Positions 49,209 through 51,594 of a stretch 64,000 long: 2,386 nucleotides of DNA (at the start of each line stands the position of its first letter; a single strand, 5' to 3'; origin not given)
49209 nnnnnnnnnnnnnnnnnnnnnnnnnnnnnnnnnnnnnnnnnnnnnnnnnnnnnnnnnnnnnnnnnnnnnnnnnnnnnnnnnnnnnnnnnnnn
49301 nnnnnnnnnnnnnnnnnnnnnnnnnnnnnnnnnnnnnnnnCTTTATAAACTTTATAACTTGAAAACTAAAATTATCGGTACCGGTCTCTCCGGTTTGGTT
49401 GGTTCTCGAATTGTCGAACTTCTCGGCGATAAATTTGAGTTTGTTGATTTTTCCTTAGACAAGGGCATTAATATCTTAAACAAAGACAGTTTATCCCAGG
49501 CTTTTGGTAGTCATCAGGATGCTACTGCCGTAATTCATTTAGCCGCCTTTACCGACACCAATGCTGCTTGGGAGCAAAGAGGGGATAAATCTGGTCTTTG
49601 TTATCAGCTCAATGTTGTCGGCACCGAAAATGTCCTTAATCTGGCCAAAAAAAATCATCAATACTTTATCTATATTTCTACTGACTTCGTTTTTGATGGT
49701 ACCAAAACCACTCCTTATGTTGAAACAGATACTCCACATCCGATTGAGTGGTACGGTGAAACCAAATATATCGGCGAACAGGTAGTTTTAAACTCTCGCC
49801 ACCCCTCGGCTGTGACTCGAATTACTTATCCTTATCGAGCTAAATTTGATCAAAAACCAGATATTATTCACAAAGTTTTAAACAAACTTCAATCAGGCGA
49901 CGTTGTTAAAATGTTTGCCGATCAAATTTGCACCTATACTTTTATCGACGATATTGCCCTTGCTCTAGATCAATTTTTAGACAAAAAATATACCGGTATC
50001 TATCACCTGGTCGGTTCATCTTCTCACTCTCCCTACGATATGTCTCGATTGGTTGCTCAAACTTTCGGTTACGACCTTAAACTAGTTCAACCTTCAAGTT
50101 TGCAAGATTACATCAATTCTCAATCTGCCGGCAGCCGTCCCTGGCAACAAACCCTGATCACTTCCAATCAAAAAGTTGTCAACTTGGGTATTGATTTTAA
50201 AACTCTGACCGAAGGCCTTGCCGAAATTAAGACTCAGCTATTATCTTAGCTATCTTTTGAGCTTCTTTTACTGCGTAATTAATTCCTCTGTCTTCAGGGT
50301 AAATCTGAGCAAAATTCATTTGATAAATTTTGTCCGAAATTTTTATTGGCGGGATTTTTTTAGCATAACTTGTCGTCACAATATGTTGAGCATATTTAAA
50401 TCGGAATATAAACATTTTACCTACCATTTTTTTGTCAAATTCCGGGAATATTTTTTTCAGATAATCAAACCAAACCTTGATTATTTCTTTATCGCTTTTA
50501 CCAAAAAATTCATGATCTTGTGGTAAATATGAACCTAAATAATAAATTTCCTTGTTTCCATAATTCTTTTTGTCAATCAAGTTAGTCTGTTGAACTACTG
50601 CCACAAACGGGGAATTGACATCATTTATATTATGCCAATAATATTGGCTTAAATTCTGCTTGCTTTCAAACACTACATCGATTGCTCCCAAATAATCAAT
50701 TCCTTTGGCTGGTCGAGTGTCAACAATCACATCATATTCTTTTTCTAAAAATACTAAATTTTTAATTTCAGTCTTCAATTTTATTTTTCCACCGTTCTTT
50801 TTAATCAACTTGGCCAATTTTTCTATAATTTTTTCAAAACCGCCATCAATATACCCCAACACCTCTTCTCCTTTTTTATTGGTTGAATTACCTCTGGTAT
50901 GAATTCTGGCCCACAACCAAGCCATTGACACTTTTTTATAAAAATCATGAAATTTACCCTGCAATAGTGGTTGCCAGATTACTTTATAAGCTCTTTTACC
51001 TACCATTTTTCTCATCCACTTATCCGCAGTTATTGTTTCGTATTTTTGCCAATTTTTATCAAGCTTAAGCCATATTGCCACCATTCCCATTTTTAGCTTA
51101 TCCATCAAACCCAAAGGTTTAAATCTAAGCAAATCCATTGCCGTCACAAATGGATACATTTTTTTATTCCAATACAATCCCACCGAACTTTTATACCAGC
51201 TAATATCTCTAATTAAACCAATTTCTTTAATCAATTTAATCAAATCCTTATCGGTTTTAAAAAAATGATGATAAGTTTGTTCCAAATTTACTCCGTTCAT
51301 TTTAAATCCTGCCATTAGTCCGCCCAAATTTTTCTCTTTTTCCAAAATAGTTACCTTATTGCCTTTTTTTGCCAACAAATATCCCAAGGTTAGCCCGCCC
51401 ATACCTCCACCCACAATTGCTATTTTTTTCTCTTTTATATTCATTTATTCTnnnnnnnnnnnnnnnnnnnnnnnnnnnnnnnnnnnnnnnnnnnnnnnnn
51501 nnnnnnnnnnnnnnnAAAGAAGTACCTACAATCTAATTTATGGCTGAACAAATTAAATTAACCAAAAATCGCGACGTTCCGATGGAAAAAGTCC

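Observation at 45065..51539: str operon split: 6.4-kb mosaic insertion between rpsG and fusA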

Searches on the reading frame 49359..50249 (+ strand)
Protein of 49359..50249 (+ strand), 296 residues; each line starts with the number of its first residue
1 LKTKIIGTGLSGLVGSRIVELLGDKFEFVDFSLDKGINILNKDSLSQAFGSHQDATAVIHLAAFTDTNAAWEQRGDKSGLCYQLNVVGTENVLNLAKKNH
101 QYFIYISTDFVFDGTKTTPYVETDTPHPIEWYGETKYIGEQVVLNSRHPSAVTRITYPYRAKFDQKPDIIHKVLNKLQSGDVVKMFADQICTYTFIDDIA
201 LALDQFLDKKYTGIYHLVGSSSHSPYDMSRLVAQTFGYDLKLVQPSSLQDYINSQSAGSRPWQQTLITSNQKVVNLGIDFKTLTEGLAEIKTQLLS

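Call 3: search_protein_families(library=pfam, proteins=[window:49359-50249:+])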
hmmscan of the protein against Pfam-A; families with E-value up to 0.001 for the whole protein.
window:49359-50249:+ (296 aa): 6 families
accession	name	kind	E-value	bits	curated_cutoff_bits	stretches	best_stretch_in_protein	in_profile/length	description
PF04321.23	RmlD_sub_bind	-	1.5e-45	155.9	27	1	4-289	2-280/287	RmlD substrate binding domain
PF01370.27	Epimerase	-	3.3e-18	66.4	20.9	1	8-210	4-228/240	NAD dependent epimerase/dehydratase family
PF16363.11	GDP_Man_Dehyd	-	3.8e-12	46.8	27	1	38-241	60-271/332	GDP-mannose 4,6 dehydratase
PF07993.18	NAD_binding_4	-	6.5e-09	35.8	20.1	1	54-156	88-205/258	Male sterility protein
PF01073.25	3Beta_HSD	-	2.7e-08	33.6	22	1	38-146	53-160/280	3-beta hydroxysteroid dehydrogenase/isomerase family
PF02719.21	Polysacc_synt_2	-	6.9e-05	22.6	20.2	1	38-112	62-132/293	Polysaccharide biosynthesis protein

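Call 4: search_protein_families(library=ncbifam, proteins=[window:49359-50249:+])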
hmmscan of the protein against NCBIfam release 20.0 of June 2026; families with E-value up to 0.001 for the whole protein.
window:49359-50249:+ (296 aa): 10 families
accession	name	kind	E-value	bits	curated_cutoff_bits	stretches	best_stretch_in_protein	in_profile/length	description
TIGR01214.1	rmlD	equivalog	4.4e-45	154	224.05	1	4-251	1-246/285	dTDP-4-dehydrorhamnose reductase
NF007440.0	PRK09987.1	equivalog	2.7e-15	56.4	308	1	76-234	72-232/299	dTDP-4-dehydrorhamnose reductase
TIGR01179.1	galE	equivalog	1.4e-10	40.5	262.3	1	38-147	55-160/332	UDP-glucose 4-epimerase GalE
TIGR02197.1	heptose_epim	equivalog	4.4e-10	39.2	274.6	1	19-239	29-263/316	ADP-glyceromanno-heptose 6-epimerase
NF042423.1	oxyalk_red_Shew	equivalog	1.9e-07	30.4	580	1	38-200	57-214/331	2-alkyl-3-oxoalkanoate reductase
TIGR01746.1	Thioester-redct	subfamily_domain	8.3e-07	28.6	213.35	1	84-251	111-295/371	thioester reductase domain-containing protein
NF042422.1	oxyalk_red_OleD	equivalog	3e-06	26.9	580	1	4-205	2-213/329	2-alkyl-3-oxoalkanoate reductase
NF043036.1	ErythonDh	equivalog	3.3e-05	23.3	325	1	38-143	60-160/321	D-erythronate dehydrogenase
NF047350.1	aureusi_NRPS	equivalog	9.1e-05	19.5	2500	1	50-145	2104-2199/2373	aureusimine non-ribosomal peptide synthetase AusA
TIGR02622.1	CDP_4_6_dhtase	equivalog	9.6e-05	21.7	278.45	1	38-143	62-165/352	CDP-glucose 4,6-dehydratase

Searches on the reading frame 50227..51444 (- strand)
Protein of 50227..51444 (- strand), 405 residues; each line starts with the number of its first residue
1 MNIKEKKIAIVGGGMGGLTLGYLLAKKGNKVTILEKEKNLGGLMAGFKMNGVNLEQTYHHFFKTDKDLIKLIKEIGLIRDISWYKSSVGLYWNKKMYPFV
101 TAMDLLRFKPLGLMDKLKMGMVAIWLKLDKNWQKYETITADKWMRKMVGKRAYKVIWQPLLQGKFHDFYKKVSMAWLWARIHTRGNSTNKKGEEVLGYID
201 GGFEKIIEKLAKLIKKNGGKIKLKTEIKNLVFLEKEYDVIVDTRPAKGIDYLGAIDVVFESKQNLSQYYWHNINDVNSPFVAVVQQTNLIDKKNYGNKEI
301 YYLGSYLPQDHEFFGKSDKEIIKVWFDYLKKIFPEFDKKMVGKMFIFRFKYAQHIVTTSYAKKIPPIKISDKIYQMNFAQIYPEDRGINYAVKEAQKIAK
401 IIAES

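Call 3: search_protein_families(library=pfam, proteins=[window:50227-51444:-])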
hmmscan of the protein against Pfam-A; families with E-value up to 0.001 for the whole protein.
window:50227-51444:- (405 aa): 10 families
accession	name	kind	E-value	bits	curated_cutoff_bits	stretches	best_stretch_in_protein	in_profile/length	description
PF01593.30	Amino_oxidase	-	5.2e-16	59.4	19.8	1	15-234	1-231/443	Flavin containing amine oxidoreductase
PF13450.12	NAD_binding_8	-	2.1e-13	50.8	21.9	1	10-73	1-66/68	NAD(P)-binding Rossmann-like domain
PF01266.30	DAO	-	4.1e-07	30.3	27.9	1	7-41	1-35/353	FAD dependent oxidoreductase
PF01946.23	Thi4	-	9.7e-06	25.4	26.2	1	2-45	14-58/235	Thi4 family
PF00890.30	FAD_binding_2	-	4.7e-05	23.2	20.4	1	8-42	2-36/414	FAD binding domain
PF03486.20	HI0933_like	-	5.5e-05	23.2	50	0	7-64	2-62/244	HI0933-like protein Rossmann domain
PF07992.20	Pyr_redox_2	-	0.00016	21.6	26.1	1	5-40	142-177/291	Pyridine nucleotide-disulphide oxidoreductase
PF01494.25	FAD_binding_3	-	0.00024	20.9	22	1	7-38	3-34/349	FAD binding domain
PF00070.33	Pyr_redox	-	0.00025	21.9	22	0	7-41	1-35/82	Pyridine nucleotide-disulphide oxidoreductase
PF12831.13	FAD_oxidored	-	0.00026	20.9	27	1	8-45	2-39/416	FAD dependent oxidoreductase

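Call 4: search_protein_families(library=ncbifam, proteins=[window:50227-51444:-])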
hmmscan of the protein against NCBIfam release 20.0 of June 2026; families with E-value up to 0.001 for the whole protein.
window:50227-51444:- (405 aa): 55 families (the best 25 are shown)
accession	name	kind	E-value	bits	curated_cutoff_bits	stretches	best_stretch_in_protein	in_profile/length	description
NF005560.0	PRK07233.1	equivalog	1.8e-125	419.2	252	2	7-236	2-231/435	hypothetical protein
TIGR03467.1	HpnE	equivalog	1.9e-18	67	283.05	1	8-240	1-244/430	hydroxysqualene dehydroxylase HpnE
TIGR00562.1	proto_IX_ox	equivalog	9.2e-16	57.5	97.85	1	5-183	2-183/470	protoporphyrinogen oxidase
NF005545.0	PRK07208.1-1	equivalog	1.2e-14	53.6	451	1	6-176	8-174/504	hypothetical protein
NF005548.0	PRK07208.1-4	equivalog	1.3e-14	53.7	389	1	5-177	3-171/488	hypothetical protein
NF005547.0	PRK07208.1-3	equivalog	1.4e-14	53.7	380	1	4-232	3-235/465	hypothetical protein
TIGR02731.1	phytoene_desat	equivalog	1.9e-11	43.4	569.4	1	7-93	1-88/453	15-cis-phytoene desaturase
NF058655.1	CrtID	equivalog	8.6e-10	38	640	1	8-53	1-46/478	bifunctional phytoene desaturase/3,4-desaturase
NF009410.0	PRK12771.1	subfamily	2.4e-09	36.4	516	1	6-44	139-177/566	NAD(P)-binding protein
TIGR02734.1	crtI_fam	subfamily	3.5e-09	35.9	238.1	1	9-51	2-44/504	phytoene desaturase family protein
NF008845.0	PRK11883.1-5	equivalog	6.4e-09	34.6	560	1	4-99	3-105/468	protoporphyrinogen oxidase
TIGR02733.1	desat_CrtD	equivalog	8.5e-09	34.6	549.7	1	6-50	2-46/492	C-3',4' desaturase CrtD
NF008841.0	PRK11883.1-1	equivalog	3.6e-08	32.7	517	1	5-81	3-82/453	protoporphyrinogen oxidase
NF045637.1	carotdesatCrtDProt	equivalog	6.3e-08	31.6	580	1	8-51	1-44/485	1-hydroxycarotenoid 3,4-desaturase CrtD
TIGR02732.1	zeta_caro_desat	equivalog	1.2e-07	31.1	622.15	1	7-82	1-77/474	9,9'-di-cis-zeta-carotene desaturase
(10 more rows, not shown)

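Call 30: search_solved_structures(query=window:50227-51444:-, max_evalue=0.01)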
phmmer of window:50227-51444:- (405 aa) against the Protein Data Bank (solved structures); distinct sequences matched with E-value up to 0.01: 44.
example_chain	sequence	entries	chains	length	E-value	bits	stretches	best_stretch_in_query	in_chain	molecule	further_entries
3nrn_A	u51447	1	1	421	4.9e-11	45.8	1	8-236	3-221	uncharacterized protein PF1083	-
5mog_A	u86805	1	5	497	4.5e-07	32.8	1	6-88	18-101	Phytoene dehydrogenase, chloroplastic/chromoplastic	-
7rk0_A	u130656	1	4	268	1.1e-05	28.2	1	5-46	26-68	Thiamine thiazole synthase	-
1sez_A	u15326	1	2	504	6.4e-05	25.7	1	5-163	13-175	Protoporphyrinogen oxidase, mitochondrial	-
6hk1_A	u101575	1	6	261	9.7e-05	25.1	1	1-46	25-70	Thiazole synthase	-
7eme_A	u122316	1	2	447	0.00027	23.6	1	5-77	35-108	NAD(P)/FAD-dependent oxidoreductase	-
1bhy_A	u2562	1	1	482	0.00027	23.6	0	6-44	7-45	P64K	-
1ojt_A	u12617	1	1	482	0.00027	23.6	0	6-44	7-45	SURFACE PROTEIN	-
5ts5_A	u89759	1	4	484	0.00028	23.6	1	5-47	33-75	Amine oxidase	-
4e0v_A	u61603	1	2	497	0.00029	23.5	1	5-47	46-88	L-amino-acid oxidase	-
9rvj_A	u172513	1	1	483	0.00043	23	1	3-48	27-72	Tetrapodal ancestor of L-amino acid oxidase: Q225H - W377I double mutant with phenylalanin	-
9run_A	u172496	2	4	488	0.00044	22.9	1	3-48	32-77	Tetrapodal ancestor of L-amino acid oxidase: Q225H-W377I double mutant | Tetrapodal ancestor of L-amino acid oxidases: W377I mutant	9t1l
5u25_A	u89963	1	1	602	0.00048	22.8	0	6-44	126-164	Dihydrolipoamide dehydrogenase (E3 component of pyruvate and 2-oxoglutarate dehydrogenase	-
2z5y_A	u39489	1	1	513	0.00049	22.8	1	8-159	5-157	Amine oxidase [flavin-containing] A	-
3gf4_A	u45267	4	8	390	0.0005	22.7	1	4-69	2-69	UDP-galactopyranose mutase | Probable UDP-galactopyranose mutase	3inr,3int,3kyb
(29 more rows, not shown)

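Call 41: find_homologous_proteins(query=window:50227-51444:-, max_evalue=1e-10)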
Query window:50227-51444:- (405 aa): 1069 proteins with E <= 1e-10 among 6517 candidates; the best 120 are listed.
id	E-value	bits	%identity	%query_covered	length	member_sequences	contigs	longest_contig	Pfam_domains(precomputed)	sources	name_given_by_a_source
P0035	4.4e-268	907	100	100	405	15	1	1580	PF01946.24,PF01266.31,PF01593.31,PF13450.13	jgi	-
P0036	9.9e-208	709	75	100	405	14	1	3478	PF01266.31,PF01593.31,PF13450.13,PF00890.31,PF07992.21,PF00070.34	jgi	jgi:protoporphyrinogen oxidase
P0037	4.2e-200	683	73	100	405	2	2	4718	PF01266.31,PF01593.31,PF13450.13,PF00070.34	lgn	-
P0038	2.0e-182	625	65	95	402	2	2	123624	PF01266.31,PF01593.31,PF13450.13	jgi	jgi:protoporphyrinogen oxidase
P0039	2.5e-182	625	68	99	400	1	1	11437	PF01593.31,PF13450.13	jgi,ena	-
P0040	1.7e-181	622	67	99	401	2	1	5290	PF01266.31,PF01593.31,PF13450.13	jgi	-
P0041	5.8e-181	620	67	100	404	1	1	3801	PF01266.31,PF01593.31,PF13450.13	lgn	-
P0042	1.0e-179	616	66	99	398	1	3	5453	PF01266.31,PF01593.31,PF13450.13,PF00070.34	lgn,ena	-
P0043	1.7e-179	616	64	94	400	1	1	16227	PF01266.31,PF01593.31,PF13450.13,PF00890.31,PF00070.34,PF12831.14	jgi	-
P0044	4.6e-179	614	67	95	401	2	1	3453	PF01593.31,PF13450.13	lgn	-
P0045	7.2e-179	613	66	94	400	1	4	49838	PF01266.31,PF01593.31,PF13450.13,PF00890.31,PF07992.21,PF00070.34,PF12831.14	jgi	-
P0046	8.8e-179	613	65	99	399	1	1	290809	PF01266.31,PF01593.31,PF13450.13,PF00890.31,PF03486.21,PF12831.14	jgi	jgi:protoporphyrinogen oxidase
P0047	1.6e-177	609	65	99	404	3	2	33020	PF01593.31,PF13450.13,PF01494.26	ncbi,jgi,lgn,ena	ncbi:MAG: FAD-dependent oxidoreductase [Candidatus Shapirobacteria bacterium]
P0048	3.4e-176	605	65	99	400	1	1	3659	PF01266.31,PF01593.31,PF13450.13,PF00890.31,PF01494.26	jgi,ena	-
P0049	1.4e-175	603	66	99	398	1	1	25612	PF01266.31,PF01593.31,PF13450.13,PF00070.34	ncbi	-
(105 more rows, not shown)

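Call 85: predict_structure(alignment_id=A4)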
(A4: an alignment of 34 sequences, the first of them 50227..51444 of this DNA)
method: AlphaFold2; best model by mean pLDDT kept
length: 405 residues; sequences in the alignment: 34
mean_pLDDT: 92.2   pTM: 0.90
mean pLDDT of the five models: 92.2, 92.1, 91.2, 91.0, 90.0
residues with pLDDT >= 90: 319; 70-90: 79; 50-70: 5; < 50: 2
segments of 3 or more residues with pLDDT < 50: none
pLDDT, mean of each block of 10 residues (from residue 1): 79 97 97 96 90 90 94 97 92 89 84 92 89 93 95 91 92 91 80 90 95 98 96 96 92 96 95 92 93 90 96 97 97 96 96 91 91 86 82 95 90
secondary structure, 60 per line:
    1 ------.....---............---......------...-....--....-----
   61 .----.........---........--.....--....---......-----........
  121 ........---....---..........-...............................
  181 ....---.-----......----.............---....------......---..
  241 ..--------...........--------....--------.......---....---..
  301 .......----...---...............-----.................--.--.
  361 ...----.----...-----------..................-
elements in order: E7-11 H15-26 E30-35 E46-49 E52-55 H66-74 E81-85 E88-92 E95-98 H102-107 H113-128 H132-135 H140-148 H150-171 H174-184 E194-199 H204-216 E220-223 H230-235 E239-242 E251-261 E270-273 E282-285 H292-295 E299-307 H318-332 E341-354 H360-363 E373-375 H387-404

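Call 87: fold_search(model_id=the predicted structure, library=pdb)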
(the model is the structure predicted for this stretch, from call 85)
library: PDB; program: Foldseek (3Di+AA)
matches with E <= 10: 1973; with E <= 0.001: 843
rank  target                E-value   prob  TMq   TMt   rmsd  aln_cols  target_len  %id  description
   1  5mog_A                3.6e-24  1.00  0.83  0.73   3.7       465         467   18  Oryza sativa phytoene desaturase inhibited by norflurazon (released 2017-07-12)
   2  5mog_E                7.4e-24  1.00  0.83  0.73   3.7       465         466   18  Oryza sativa phytoene desaturase inhibited by norflurazon (released 2017-07-12)
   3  5mog_C                9.3e-24  1.00  0.82  0.72   3.9       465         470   18  Oryza sativa phytoene desaturase inhibited by norflurazon (released 2017-07-12)
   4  5mog_B                7.1e-23  1.00  0.82  0.71   4.1       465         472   18  Oryza sativa phytoene desaturase inhibited by norflurazon (released 2017-07-12)
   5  9a78_B                4.5e-22  1.00  0.78  0.68   5.3       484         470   15  Integrative model of SYFB-CGOX by crosslinking MS and deep learning (released 2024-09-18)
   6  3lov                  7.3e-22  1.00  0.74  0.67   5.8       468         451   16  Crystal structure of Putative protoporphyrinogen oxidase (YP_001813199.1) from Exiguobacterium sp. 255-15 at 2.06 A reso (released 2010-02-23)
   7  3i6d_B                9.6e-21  1.00  0.74  0.72   4.7       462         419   14  Crystal structure of PPO from bacillus subtilis with AF (released 2009-12-08)
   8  3i6d_A                1.4e-20  1.00  0.74  0.73   4.2       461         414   14  Crystal structure of PPO from bacillus subtilis with AF (released 2009-12-08)
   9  1sez_A                3.4e-20  1.00  0.74  0.65   6.3       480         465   14  Crystal Structure of Protoporphyrinogen IX Oxidase (released 2004-04-13)
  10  2ivd_B                3.6e-20  1.00  0.77  0.70   5.0       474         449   14  Structure of protoporphyrinogen oxidase from Myxococcus xanthus with acifluorfen (released 2006-10-17)
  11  2ive_B                5.4e-20  1.00  0.77  0.70   5.0       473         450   14  Structure of protoporphyrinogen oxidase from Myxococcus xanthus (released 2006-10-17)
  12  3ka7                  5.9e-19  1.00  0.71  0.69   4.8       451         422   14  Crystal Structure of an oxidoreductase from Methanosarcina mazei. Northeast Structural Genomics Consortium target id MaR (released 2009-11-17)
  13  4ivm                  7.9e-19  1.00  0.76  0.67   4.8       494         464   13  Structure of human protoporphyrinogen IX oxidase(R59G) (released 2013-03-06)
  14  2ivd_A                9.5e-19  1.00  0.76  0.69   5.3       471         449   14  Structure of protoporphyrinogen oxidase from Myxococcus xanthus with acifluorfen (released 2006-10-17)
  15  2ive_A                2.1e-18  1.00  0.74  0.67   5.5       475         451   13  Structure of protoporphyrinogen oxidase from Myxococcus xanthus (released 2006-10-17)
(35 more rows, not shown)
